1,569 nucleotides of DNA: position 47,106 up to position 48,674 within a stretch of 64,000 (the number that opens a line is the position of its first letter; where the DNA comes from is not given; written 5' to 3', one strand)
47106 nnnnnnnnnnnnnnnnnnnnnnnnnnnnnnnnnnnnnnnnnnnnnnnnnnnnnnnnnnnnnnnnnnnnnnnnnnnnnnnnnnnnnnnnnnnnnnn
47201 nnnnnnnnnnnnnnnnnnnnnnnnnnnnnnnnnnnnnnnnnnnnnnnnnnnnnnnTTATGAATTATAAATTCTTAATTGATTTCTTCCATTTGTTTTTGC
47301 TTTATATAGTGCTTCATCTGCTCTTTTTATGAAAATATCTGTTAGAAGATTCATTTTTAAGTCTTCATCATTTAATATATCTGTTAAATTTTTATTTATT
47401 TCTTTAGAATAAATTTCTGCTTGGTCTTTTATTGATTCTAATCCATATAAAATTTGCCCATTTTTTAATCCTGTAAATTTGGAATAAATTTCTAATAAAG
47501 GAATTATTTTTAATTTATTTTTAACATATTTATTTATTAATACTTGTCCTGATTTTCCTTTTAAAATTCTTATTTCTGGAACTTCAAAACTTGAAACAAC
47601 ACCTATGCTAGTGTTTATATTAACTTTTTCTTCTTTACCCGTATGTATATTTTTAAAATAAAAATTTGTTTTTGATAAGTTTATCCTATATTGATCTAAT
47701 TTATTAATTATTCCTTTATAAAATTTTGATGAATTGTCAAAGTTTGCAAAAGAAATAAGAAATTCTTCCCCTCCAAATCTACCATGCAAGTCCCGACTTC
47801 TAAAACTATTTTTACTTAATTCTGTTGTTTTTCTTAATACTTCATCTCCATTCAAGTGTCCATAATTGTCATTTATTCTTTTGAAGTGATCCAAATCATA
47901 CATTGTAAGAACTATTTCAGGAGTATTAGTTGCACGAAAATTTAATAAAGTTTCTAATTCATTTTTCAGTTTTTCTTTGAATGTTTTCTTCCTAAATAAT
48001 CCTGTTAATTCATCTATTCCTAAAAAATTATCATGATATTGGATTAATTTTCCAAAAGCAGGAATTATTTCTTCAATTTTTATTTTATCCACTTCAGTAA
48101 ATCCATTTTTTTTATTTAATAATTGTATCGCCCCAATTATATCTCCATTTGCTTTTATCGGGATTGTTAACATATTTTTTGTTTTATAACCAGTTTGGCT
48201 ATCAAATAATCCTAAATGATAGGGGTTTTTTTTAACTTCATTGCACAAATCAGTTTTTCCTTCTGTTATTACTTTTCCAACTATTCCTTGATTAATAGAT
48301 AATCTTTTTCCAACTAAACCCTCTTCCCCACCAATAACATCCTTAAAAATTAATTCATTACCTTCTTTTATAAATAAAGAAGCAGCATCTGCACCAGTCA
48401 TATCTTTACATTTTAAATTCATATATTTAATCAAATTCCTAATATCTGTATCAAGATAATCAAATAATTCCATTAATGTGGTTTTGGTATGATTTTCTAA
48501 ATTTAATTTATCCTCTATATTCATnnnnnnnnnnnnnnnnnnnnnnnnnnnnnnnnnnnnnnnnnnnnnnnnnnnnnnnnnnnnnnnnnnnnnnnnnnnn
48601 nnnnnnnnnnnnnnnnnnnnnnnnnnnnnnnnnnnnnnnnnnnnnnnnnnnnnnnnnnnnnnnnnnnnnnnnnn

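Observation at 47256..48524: A GAF-GGDEF diguanylate cyclase with an intact active site, an I-site and a roughly 75-aa insertion is encoded in an archaeal genome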

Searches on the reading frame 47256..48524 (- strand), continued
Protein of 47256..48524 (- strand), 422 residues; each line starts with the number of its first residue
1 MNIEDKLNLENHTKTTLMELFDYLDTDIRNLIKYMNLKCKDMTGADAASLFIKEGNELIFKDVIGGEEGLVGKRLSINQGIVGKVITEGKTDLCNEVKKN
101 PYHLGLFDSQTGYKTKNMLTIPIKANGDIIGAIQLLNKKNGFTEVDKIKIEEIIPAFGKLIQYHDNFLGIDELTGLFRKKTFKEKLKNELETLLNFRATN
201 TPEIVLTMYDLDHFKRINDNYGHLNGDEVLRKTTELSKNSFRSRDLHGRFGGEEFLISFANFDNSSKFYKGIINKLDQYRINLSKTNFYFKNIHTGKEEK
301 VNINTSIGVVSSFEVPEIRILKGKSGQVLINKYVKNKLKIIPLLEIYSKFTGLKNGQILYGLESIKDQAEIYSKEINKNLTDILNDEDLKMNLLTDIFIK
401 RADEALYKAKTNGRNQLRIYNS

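Call 60: find_homologous_proteins(query=P0003, max_evalue=1e-20)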
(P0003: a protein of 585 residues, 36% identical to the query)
Query P0003 (585 aa): 1544 proteins with E <= 1e-20 among 8000 candidates; the best 120 are listed.
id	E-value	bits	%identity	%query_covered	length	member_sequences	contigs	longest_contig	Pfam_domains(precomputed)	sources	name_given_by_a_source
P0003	0.0e+0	1296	100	100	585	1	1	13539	PF13185.13,PF01590.33,PF00990.27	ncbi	-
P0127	5.4e-48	182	31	70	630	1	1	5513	PF13185.13,PF01590.33,PF13492.13,PF00990.27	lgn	-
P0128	4.1e-47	179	36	59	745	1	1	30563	PF00672.31,PF13185.13,PF01590.33,PF13492.13,PF17202.11,PF00990.27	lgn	-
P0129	6.1e-46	176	30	39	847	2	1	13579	PF13185.13,PF01590.33,PF13492.13,PF00990.27,PF11849.15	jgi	jgi:diguanylate cyclase (GGDEF)-like protein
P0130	6.8e-46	175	32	62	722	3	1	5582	PF13185.13,PF01590.33,PF13492.13,PF00990.27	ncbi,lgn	ncbi:MAG: diguanylate cyclase [Persicimonas sp.]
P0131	8.7e-46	175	31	60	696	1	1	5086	PF13185.13,PF01590.33,PF13492.13,PF00990.27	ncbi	ncbi:MAG: diguanylate cyclase [bacterium]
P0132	3.1e-44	170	29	66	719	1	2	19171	PF13185.13,PF01590.33,PF13492.13,PF00990.27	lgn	-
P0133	6.8e-43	165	40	45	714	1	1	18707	PF13185.13,PF01590.33,PF13492.13,PF00990.27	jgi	jgi:diguanylate cyclase (GGDEF)-like protein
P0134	1.7e-42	164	34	52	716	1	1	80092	PF13185.13,PF01590.33,PF13492.13,PF00990.27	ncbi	-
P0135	2.6e-42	164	37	48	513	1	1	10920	PF13185.13,PF01590.33,PF13492.13,PF00990.27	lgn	-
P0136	3.1e-42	163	31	65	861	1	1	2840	PF13185.13,PF13487.13,PF01590.33,PF13492.13,PF00990.27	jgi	-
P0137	7.6e-42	162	35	60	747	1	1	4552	PF13185.13,PF01590.33,PF13492.13,PF00990.27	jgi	jgi:diguanylate cyclase (GGDEF)-like protein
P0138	9.6e-42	162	42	37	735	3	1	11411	PF13185.13,PF01590.33,PF13492.13,PF00990.27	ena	-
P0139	1.2e-41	161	32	60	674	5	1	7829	PF13185.13,PF01590.33,PF10114.16,PF13492.13,PF00990.27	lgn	-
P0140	1.3e-41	161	38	38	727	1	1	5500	PF13185.13,PF01590.33,PF13492.13,PF00990.27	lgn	-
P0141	1.8e-41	161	30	60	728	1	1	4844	PF13185.13,PF01590.33,PF13492.13,PF00990.27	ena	-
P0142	3.0e-41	160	31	59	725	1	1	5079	PF13185.13,PF01590.33,PF13492.13,PF00990.27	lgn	-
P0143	3.3e-41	160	40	38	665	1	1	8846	PF13185.13,PF01590.33,PF13492.13,PF00990.27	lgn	-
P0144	3.3e-41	160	31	67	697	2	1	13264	PF13185.13,PF01590.33,PF13492.13,PF00990.27,PF11849.15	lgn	-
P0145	7.7e-41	159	29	68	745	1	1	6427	PF13185.13,PF01590.33,PF13492.13,PF00990.27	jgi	-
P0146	8.2e-41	159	29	68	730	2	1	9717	PF13185.13,PF01590.33,PF13492.13,PF00990.27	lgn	-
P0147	8.8e-41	159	35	55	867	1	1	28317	PF13185.13,PF01590.33,PF10114.16,PF13492.13,PF00990.27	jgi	jgi:diguanylate cyclase (GGDEF)-like protein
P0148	9.9e-41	158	29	68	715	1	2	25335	PF13185.13,PF01590.33,PF13492.13,PF00990.27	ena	-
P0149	1.1e-40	158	30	59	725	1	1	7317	PF13185.13,PF01590.33,PF13492.13,PF00990.27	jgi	jgi:two-component system, cell cycle response regulator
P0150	1.1e-40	158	31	68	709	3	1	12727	PF13185.13,PF01590.33,PF13492.13,PF00990.27,PF11849.15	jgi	-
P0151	1.3e-40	158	32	62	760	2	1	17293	PF13185.13,PF01590.33,PF13492.13,PF00990.27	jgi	-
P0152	1.6e-40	158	31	57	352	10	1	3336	PF13185.13,PF01590.33,PF13492.13,PF00990.27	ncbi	-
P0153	2.3e-40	157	30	61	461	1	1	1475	PF13185.13,PF01590.33,PF13492.13,PF00990.27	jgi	jgi:diguanylate cyclase (GGDEF)-like protein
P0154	2.9e-40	157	29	65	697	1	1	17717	PF13185.13,PF01590.33,PF13492.13,PF00990.27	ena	-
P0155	3.0e-40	157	39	37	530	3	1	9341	PF13185.13,PF01590.33,PF13492.13,PF00990.27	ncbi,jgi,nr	ncbi:MAG TPA: diguanylate cyclase [Thermoleophilia bacterium]|nr:diguanylate cyclase [Thermoleophili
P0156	4.4e-40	156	39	36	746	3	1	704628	PF13185.13,PF01590.33,PF13492.13,PF00990.27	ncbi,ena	-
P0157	4.5e-40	156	39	38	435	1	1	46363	PF13185.13,PF01590.33,PF13492.13,PF00990.27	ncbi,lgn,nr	ncbi:MAG: GGDEF domain-containing protein [Elusimicrobia bacterium]|nr:GGDEF domain-containing prote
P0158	4.6e-40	156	30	62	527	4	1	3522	PF13185.13,PF01590.33,PF13492.13,PF00990.27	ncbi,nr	ncbi:MAG TPA: diguanylate cyclase [Kofleriaceae bacterium]|nr:diguanylate cyclase [Kofleriaceae bact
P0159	5.4e-40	156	32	60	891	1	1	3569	PF13185.13,PF01590.33,PF10114.16,PF13492.13,PF00990.27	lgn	-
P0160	5.8e-40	156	31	72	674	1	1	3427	PF13185.13,PF01590.33,PF13492.13,PF00990.27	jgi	jgi:diguanylate cyclase (GGDEF)-like protein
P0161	6.5e-40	156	32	56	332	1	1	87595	PF13185.13,PF01590.33,PF13492.13,PF00990.27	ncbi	-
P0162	7.5e-40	155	34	48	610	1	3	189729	PF13185.13,PF01590.33,PF00990.27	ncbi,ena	-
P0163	9.1e-40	155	36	39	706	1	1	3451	PF13185.13,PF01590.33,PF13492.13,PF00990.27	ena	-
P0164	1.2e-39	155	28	63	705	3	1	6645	PF13185.13,PF01590.33,PF13492.13,PF00990.27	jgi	-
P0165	1.4e-39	155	41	37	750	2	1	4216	PF13185.13,PF01590.33,PF13492.13,PF00990.27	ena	-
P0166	2.2e-39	154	30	63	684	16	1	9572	PF13185.13,PF01590.33,PF10114.16,PF13492.13,PF00990.27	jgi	jgi:diguanylate cyclase (GGDEF)-like protein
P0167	2.6e-39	154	41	36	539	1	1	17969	PF13185.13,PF01590.33,PF13492.13,PF00990.27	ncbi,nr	ncbi:MAG: sensor domain-containing diguanylate cyclase [Actinobacteria bacterium]|nr:sensor domain-c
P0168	3.4e-39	153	29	68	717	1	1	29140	PF13185.13,PF01590.33,PF13492.13,PF00990.27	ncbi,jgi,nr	ncbi:MAG: diguanylate cyclase [Deltaproteobacteria bacterium]|nr:diguanylate cyclase [Deltaproteobac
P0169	4.1e-39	153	28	67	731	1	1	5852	PF13185.13,PF01590.33,PF13492.13,PF00990.27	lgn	-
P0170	4.3e-39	153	40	38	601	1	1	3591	PF13185.13,PF01590.33,PF13492.13,PF00990.27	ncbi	-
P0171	4.3e-39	153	38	38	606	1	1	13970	PF13185.13,PF01590.33,PF13492.13,PF00990.27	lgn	-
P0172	4.7e-39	153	30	68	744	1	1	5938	PF13185.13,PF01590.33,PF13492.13,PF00990.27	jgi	jgi:diguanylate cyclase (GGDEF)-like protein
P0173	5.4e-39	153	28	68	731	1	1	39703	PF13185.13,PF01590.33,PF13492.13,PF00990.27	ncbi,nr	ncbi:MAG: sensor domain-containing diguanylate cyclase [Myxococcales bacterium]|nr:sensor domain-con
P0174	6.1e-39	152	33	64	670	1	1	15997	PF13185.13,PF01590.33,PF10114.16,PF13492.13,PF00990.27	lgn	-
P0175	6.1e-39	152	30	70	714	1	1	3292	PF13185.13,PF01590.33,PF13492.13,PF00990.27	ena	-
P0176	6.5e-39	152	32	60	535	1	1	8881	PF13185.13,PF01590.33,PF13492.13,PF00990.27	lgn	-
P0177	7.2e-39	152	34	28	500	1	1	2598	PF00990.27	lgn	-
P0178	7.8e-39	152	38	36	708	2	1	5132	PF13185.13,PF01590.33,PF13492.13,PF00990.27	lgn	-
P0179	9.0e-39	152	36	44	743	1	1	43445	PF13185.13,PF01590.33,PF13492.13,PF00990.27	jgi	jgi:diguanylate cyclase (GGDEF)-like protein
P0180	9.2e-39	152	40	40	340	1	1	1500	PF00990.27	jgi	-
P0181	9.5e-39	152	31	61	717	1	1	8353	PF13185.13,PF01590.33,PF13492.13,PF00990.27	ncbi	-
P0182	1.0e-38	152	39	38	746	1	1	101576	PF13185.13,PF01590.33,PF13492.13,PF00990.27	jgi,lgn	-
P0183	1.1e-38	152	38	38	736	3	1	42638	PF13185.13,PF01590.33,PF13492.13,PF00990.27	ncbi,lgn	-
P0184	1.1e-38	152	36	44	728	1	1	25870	PF13185.13,PF01590.33,PF13492.13,PF00990.27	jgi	jgi:diguanylate cyclase (GGDEF)-like protein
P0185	1.2e-38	151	38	38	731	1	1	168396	PF13185.13,PF01590.33,PF13492.13,PF00990.27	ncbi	-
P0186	1.2e-38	151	39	38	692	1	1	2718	PF13185.13,PF01590.33,PF13492.13,PF00990.27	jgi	jgi:diguanylate cyclase (GGDEF)-like protein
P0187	1.3e-38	151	34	43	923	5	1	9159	PF13185.13,PF13487.13,PF01966.29,PF01590.33,PF13492.13,PF00990.27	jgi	jgi:diguanylate cyclase (GGDEF)-like protein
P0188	1.5e-38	151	34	31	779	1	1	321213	PF00990.27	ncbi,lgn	-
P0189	1.5e-38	151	30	60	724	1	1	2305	PF13185.13,PF01590.33,PF13492.13,PF00990.27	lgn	-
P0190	1.6e-38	151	31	64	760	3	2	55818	PF13185.13,PF01590.33,PF13492.13,PF00990.27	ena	-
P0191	1.7e-38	151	42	32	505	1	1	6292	PF13185.13,PF01590.33,PF13492.13,PF00990.27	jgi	jgi:diguanylate cyclase (GGDEF)-like protein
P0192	1.7e-38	151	36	38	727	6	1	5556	PF13185.13,PF01590.33,PF13492.13,PF00990.27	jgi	jgi:diguanylate cyclase (GGDEF)-like protein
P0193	1.7e-38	151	38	40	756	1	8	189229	PF13185.13,PF01590.33,PF13492.13,PF00990.27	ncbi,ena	-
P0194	1.9e-38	151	32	62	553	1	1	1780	PF24898.3,PF00990.27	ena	-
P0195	2.0e-38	151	36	38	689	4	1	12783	PF13185.13,PF01590.33,PF13492.13,PF00990.27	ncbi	-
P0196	2.1e-38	151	32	64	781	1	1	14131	PF13185.13,PF01590.33,PF13492.13,PF00990.27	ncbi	-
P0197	2.3e-38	151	29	63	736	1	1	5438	PF13185.13,PF01590.33,PF13492.13,PF00990.27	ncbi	-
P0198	2.4e-38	150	30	62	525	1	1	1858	PF13185.13,PF01590.33,PF13492.13,PF00990.27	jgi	jgi:diguanylate cyclase (GGDEF)-like protein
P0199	2.6e-38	150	35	55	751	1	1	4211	PF13185.13,PF01590.33,PF13492.13,PF00990.27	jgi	-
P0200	2.6e-38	150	39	38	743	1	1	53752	PF13185.13,PF01590.33,PF13492.13,PF00990.27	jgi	jgi:diguanylate cyclase (GGDEF)-like protein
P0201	3.6e-38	150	36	37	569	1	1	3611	PF13185.13,PF01590.33,PF13492.13,PF00990.27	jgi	jgi:two-component system cell cycle response regulator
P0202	3.6e-38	150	28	62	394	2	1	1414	PF13185.13,PF01590.33,PF13492.13,PF00990.27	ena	-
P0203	4.2e-38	150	39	36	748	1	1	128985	PF13185.13,PF01590.33,PF13492.13,PF00990.27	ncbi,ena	-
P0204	4.3e-38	150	27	68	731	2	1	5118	PF13185.13,PF01590.33,PF13492.13,PF00990.27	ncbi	-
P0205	4.4e-38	150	32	59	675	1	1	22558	PF13185.13,PF01590.33,PF10114.16,PF13492.13,PF00990.27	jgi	-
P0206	4.5e-38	150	38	38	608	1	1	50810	PF13185.13,PF01590.33,PF13492.13,PF00990.27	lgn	-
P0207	5.0e-38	149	35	39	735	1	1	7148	PF13185.13,PF01590.33,PF13492.13,PF00990.27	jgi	jgi:two-component system cell cycle response regulator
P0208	6.0e-38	149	44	31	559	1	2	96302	PF13185.13,PF01590.33,PF13492.13,PF00990.27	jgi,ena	-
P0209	6.1e-38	149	28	60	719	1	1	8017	PF13185.13,PF01590.33,PF13492.13,PF00990.27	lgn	-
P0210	6.2e-38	149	28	61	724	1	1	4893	PF13185.13,PF01590.33,PF13492.13,PF00990.27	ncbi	ncbi:MAG: diguanylate cyclase [Persicimonas sp.]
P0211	6.2e-38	149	38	38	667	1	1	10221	PF13185.13,PF01590.33,PF00990.27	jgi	jgi:two-component system cell cycle response regulator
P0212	6.3e-38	149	30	61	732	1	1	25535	PF13185.13,PF01590.33,PF13492.13,PF00990.27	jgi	jgi:two-component system cell cycle response regulator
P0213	8.5e-38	149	37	38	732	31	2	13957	PF13185.13,PF01590.33,PF13492.13,PF00990.27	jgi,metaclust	metaclust:\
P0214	9.7e-38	148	37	27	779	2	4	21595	PF22335.2,PF00990.27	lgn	-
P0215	1.1e-37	148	38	38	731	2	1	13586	PF13185.13,PF01590.33,PF13492.13,PF00990.27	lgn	-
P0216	1.2e-37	148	43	32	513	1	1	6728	PF13185.13,PF13492.13,PF00990.27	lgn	-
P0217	1.3e-37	148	32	62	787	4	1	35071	PF13185.13,PF01590.33,PF13492.13,PF00990.27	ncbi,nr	ncbi:MAG TPA: diguanylate cyclase [Anaeromyxobacter sp.]|nr:diguanylate cyclase [Anaeromyxobacter sp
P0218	1.4e-37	148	31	64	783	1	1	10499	PF13185.13,PF01590.33,PF13492.13,PF00990.27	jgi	jgi:diguanylate cyclase (GGDEF)-like protein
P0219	1.5e-37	148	26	67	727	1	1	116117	PF13185.13,PF01590.33,PF13492.13,PF00990.27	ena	-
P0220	1.8e-37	148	32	60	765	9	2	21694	PF13185.13,PF01590.33,PF13492.13,PF00990.27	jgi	-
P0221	1.8e-37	148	31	64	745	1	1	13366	PF13185.13,PF01590.33,PF13492.13,PF00990.27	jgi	jgi:diguanylate cyclase (GGDEF)-like protein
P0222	2.1e-37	147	34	51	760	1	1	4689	PF13185.13,PF01590.33,PF13492.13,PF00990.27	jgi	-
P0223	2.2e-37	147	29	63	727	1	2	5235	PF13185.13,PF01590.33,PF13492.13,PF00990.27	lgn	-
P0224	2.3e-37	147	32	62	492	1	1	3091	PF00672.31,PF13185.13,PF01590.33,PF13492.13,PF00990.27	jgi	-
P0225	2.3e-37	147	38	38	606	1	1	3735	PF13185.13,PF01590.33,PF13492.13,PF00990.27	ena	-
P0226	3.2e-37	147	41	37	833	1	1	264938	PF13185.13,PF13487.13,PF01966.29,PF01590.33,PF16927.12,PF00990.27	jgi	jgi:diguanylate cyclase (GGDEF)-like protein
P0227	3.2e-37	147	38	45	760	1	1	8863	PF13185.13,PF01590.33,PF13492.13,PF00990.27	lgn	-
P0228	3.3e-37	147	35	39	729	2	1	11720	PF13185.13,PF01590.33,PF13492.13,PF00990.27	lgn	-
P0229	3.4e-37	147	39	38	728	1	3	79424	PF13185.13,PF01590.33,PF13492.13,PF00990.27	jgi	jgi:two-component system, cell cycle response regulator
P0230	3.4e-37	147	28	62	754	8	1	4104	PF13185.13,PF01590.33,PF13492.13,PF00990.27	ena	-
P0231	3.5e-37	147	33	27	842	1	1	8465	PF00990.27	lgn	-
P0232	3.7e-37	147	31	62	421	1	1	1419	PF13185.13,PF01590.33,PF13492.13,PF00990.27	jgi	jgi:diguanylate cyclase (GGDEF)-like protein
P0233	4.5e-37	146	29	69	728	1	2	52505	PF13185.13,PF01590.33,PF13492.13,PF00990.27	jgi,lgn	-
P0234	4.9e-37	146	43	32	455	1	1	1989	PF00672.31,PF00990.27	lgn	-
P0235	5.1e-37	146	38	38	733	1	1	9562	PF13185.13,PF01590.33,PF13492.13,PF00990.27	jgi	jgi:two-component system, cell cycle response regulator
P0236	5.2e-37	146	30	59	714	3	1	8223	PF13185.13,PF01590.33,PF13492.13,PF00990.27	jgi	jgi:diguanylate cyclase (GGDEF)-like protein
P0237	5.4e-37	146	33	60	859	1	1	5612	PF13185.13,PF01590.33,PF13492.13,PF00990.27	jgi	jgi:diguanylate cyclase (GGDEF)-like protein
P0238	6.1e-37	146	38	36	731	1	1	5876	PF13185.13,PF01590.33,PF13492.13,PF00990.27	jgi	jgi:diguanylate cyclase (GGDEF)-like protein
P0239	6.8e-37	146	36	38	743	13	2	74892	PF13185.13,PF01590.33,PF13492.13,PF00990.27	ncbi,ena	-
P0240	6.8e-37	146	31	64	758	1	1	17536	PF13185.13,PF01590.33,PF13492.13,PF00990.27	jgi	jgi:diguanylate cyclase (GGDEF)-like protein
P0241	8.1e-37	145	36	39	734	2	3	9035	PF13185.13,PF01590.33,PF13492.13,PF00990.27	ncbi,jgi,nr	ncbi:MAG: diguanylate cyclase [Deltaproteobacteria bacterium]|nr:diguanylate cyclase [Deltaproteobac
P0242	1.2e-36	145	39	38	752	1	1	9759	PF13185.13,PF01590.33,PF13492.13,PF00990.27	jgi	jgi:diguanylate cyclase (GGDEF)-like protein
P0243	1.3e-36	145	37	43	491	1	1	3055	PF13185.13,PF01590.33,PF13492.13,PF00990.27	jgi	jgi:diguanylate cyclase (GGDEF)-like protein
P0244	1.5e-36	145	36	38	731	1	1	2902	PF13185.13,PF01590.33,PF13492.13,PF00990.27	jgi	jgi:diguanylate cyclase (GGDEF)-like protein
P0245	1.6e-36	144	42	36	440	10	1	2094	PF00672.31,PF00990.27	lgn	-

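Call 81: find_related_loci(query=window:47256-48524:-, collection=viral_contigs, flank=8000)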
Query window:47256-48524:- (422 aa) in viral_contigs; peptide patterns used: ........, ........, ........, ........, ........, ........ (x = any residue, [..] = any of these).
38 stretches matched a pattern; 19 encode a relative of the query (tblastn E <= 1e-3); 19 distinct loci.
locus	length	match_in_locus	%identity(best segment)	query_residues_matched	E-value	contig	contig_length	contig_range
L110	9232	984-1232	46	171-257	3e-18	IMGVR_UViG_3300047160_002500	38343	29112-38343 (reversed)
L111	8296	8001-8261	42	171-261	7e-17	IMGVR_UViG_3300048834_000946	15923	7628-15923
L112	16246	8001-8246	43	170-257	6e-16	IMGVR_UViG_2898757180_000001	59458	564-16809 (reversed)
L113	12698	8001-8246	43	170-257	6e-16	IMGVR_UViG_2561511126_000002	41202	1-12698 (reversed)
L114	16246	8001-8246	43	170-257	6e-16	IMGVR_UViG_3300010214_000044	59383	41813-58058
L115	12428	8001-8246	43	170-257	6e-16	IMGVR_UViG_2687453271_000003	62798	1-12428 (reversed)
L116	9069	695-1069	29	171-310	6e-16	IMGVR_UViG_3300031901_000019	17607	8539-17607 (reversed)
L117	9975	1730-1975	44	170-257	4e-15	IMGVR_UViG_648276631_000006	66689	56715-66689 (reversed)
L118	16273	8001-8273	45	171-265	2e-15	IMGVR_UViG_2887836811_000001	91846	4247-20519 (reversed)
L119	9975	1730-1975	44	170-257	4e-15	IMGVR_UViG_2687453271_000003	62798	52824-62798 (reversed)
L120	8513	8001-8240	40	171-257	5e-14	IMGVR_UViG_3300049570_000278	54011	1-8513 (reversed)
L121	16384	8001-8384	35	171-315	4e-13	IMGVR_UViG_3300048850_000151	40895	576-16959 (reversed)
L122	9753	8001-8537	27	129-313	2e-12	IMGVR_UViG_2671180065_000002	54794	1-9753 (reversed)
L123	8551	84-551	43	171-421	2e-12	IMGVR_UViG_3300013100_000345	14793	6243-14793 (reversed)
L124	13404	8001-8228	40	206-286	3e-11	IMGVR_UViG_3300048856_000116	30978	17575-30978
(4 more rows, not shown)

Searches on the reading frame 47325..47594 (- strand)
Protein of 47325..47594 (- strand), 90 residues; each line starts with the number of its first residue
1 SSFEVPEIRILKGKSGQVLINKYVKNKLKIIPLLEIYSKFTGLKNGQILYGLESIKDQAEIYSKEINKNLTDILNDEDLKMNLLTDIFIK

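Call 46: search_protein_families(library=pfam, proteins=[window:47325-47594:-], max_evalue=1)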
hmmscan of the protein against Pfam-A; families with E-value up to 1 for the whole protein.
seq(90 aa): 1 family
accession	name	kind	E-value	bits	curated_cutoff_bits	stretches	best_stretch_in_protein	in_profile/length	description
PF19383.4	DUF5958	-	0.038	14.8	23.6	1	17-70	3-56/125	Family of unknown function (DUF5958)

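Call 58: search_protein_representatives(protein=window:47334-47591:-)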
Query: 86 residues. Proteins with E-value up to 0.001 (for the whole library): 2; up to 1e-10: 2; up to 1e-30: 1. The best 2 are listed.
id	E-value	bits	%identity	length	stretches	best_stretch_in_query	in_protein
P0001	8.6e-45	166.0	100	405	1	1-86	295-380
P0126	1.7e-12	63.3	41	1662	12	37-61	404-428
